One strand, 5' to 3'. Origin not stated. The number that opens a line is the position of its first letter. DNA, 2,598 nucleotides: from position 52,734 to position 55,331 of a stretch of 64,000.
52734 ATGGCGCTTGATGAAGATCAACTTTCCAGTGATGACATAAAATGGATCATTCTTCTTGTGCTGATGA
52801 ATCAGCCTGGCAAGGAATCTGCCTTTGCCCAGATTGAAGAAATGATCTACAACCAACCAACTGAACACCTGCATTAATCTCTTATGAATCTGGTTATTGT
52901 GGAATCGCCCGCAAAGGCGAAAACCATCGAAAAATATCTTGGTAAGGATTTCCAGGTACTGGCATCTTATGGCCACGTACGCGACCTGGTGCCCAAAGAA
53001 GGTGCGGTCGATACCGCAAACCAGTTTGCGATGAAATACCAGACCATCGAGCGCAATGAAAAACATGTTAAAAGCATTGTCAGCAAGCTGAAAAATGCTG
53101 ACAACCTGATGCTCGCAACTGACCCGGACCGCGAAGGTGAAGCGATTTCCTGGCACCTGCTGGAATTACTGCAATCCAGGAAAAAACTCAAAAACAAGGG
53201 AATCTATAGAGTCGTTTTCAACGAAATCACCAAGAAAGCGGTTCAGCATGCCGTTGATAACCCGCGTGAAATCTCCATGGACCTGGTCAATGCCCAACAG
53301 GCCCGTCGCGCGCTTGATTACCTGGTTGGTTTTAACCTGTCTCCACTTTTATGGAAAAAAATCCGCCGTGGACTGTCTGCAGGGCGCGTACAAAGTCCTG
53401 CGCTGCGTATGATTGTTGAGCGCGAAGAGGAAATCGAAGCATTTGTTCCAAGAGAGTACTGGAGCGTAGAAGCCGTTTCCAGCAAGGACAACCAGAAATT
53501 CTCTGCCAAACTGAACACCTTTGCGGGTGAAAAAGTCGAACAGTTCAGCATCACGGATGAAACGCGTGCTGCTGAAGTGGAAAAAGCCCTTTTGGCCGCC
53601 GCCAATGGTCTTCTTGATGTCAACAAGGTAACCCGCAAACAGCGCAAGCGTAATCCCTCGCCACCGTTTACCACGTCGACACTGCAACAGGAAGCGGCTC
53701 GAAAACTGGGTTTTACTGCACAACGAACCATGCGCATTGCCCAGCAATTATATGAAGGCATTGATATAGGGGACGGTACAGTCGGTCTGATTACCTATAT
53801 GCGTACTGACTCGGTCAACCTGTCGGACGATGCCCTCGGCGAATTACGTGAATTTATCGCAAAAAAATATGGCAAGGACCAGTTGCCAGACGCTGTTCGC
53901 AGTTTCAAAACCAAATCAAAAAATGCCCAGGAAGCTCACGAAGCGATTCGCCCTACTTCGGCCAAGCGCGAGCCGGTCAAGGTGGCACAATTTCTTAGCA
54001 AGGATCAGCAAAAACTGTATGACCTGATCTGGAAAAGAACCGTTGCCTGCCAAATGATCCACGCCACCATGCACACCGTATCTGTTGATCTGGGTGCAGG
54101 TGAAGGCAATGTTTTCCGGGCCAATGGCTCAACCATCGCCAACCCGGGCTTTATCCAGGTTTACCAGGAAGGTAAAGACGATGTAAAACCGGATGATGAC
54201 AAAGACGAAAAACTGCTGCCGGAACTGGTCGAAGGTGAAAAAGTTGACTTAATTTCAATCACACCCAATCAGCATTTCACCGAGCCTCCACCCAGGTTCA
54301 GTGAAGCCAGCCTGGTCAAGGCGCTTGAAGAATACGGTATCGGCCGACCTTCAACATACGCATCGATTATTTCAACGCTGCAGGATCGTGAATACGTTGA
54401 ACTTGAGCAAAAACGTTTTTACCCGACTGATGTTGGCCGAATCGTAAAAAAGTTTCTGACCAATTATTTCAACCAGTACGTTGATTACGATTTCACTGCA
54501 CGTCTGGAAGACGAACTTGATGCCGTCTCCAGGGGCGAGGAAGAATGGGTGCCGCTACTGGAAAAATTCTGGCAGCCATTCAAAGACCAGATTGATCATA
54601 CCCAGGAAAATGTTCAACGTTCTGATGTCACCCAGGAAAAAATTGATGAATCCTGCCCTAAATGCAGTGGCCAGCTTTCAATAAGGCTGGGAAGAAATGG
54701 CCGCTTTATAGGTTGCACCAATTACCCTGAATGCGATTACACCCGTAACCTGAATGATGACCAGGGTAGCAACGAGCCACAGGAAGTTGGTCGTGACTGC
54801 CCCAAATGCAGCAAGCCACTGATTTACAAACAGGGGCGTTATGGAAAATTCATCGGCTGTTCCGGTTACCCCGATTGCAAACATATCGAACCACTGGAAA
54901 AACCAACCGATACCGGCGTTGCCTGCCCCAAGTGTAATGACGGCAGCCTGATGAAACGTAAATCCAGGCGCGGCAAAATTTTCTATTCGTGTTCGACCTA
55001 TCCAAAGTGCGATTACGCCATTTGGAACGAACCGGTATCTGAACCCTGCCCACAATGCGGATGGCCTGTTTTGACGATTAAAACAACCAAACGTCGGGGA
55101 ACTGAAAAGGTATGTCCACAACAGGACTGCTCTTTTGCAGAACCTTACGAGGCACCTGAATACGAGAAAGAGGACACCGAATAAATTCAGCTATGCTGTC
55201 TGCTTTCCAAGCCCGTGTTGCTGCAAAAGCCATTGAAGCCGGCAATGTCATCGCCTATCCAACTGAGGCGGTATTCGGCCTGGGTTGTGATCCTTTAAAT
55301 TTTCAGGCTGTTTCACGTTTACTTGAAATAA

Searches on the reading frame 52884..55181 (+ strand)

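Call 82: search_protein_families(library=ncbifam, proteins=[window:52884-55181:+], max_evalue=1e-10)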
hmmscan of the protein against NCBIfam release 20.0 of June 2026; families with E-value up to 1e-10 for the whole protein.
window:52884-55181:+ (766 aa): 12 families
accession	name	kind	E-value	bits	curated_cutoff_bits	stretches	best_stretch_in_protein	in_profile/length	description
NF006451.0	PRK08780.1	equivalog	0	1089.2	1265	1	2-610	4-613/824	DNA topoisomerase I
TIGR01051.1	topA_bact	equivalog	1.4e-254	846.8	456.4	1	3-623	1-631/632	type I DNA topoisomerase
NF004966.0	PRK06319.1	equivalog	2.4e-210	700.8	868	1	2-711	4-727/862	DNA topoisomerase I/SWI domain fusion protein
TIGR01057.1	topA_arch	equivalog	2.4e-97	326.7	458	1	20-617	37-618/618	DNA topoisomerase I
NF005555.0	PRK07220.1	equivalog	1.2e-90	304.9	635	1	58-622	83-624/740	DNA topoisomerase I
TIGR01054.1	rgy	equivalog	1.4e-89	301.1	471.7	1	53-565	700-1168/1172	reverse gyrase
NF005829.0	PRK07726.1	subfamily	2.4e-87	294.2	597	1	50-629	71-649/669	DNA topoisomerase 3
NF011532.0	PRK14973.1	equivalog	5.5e-82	276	930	1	58-623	82-623/936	DNA topoisomerase I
TIGR01056.1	topB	subfamily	6.6e-79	266.1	515.75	1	50-622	73-645/706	DNA topoisomerase III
NF004438.0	PRK05776.1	equivalog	1.8e-78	264.4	793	1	23-597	51-612/677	DNA topoisomerase I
NF006032.0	PRK08173.1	equivalog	4.6e-52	176.8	1058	1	52-599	75-635/863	DNA topoisomerase III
NF011313.0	PRK14724.1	equivalog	1e-38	132.8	1088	1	57-499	84-553/988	DNA topoisomerase III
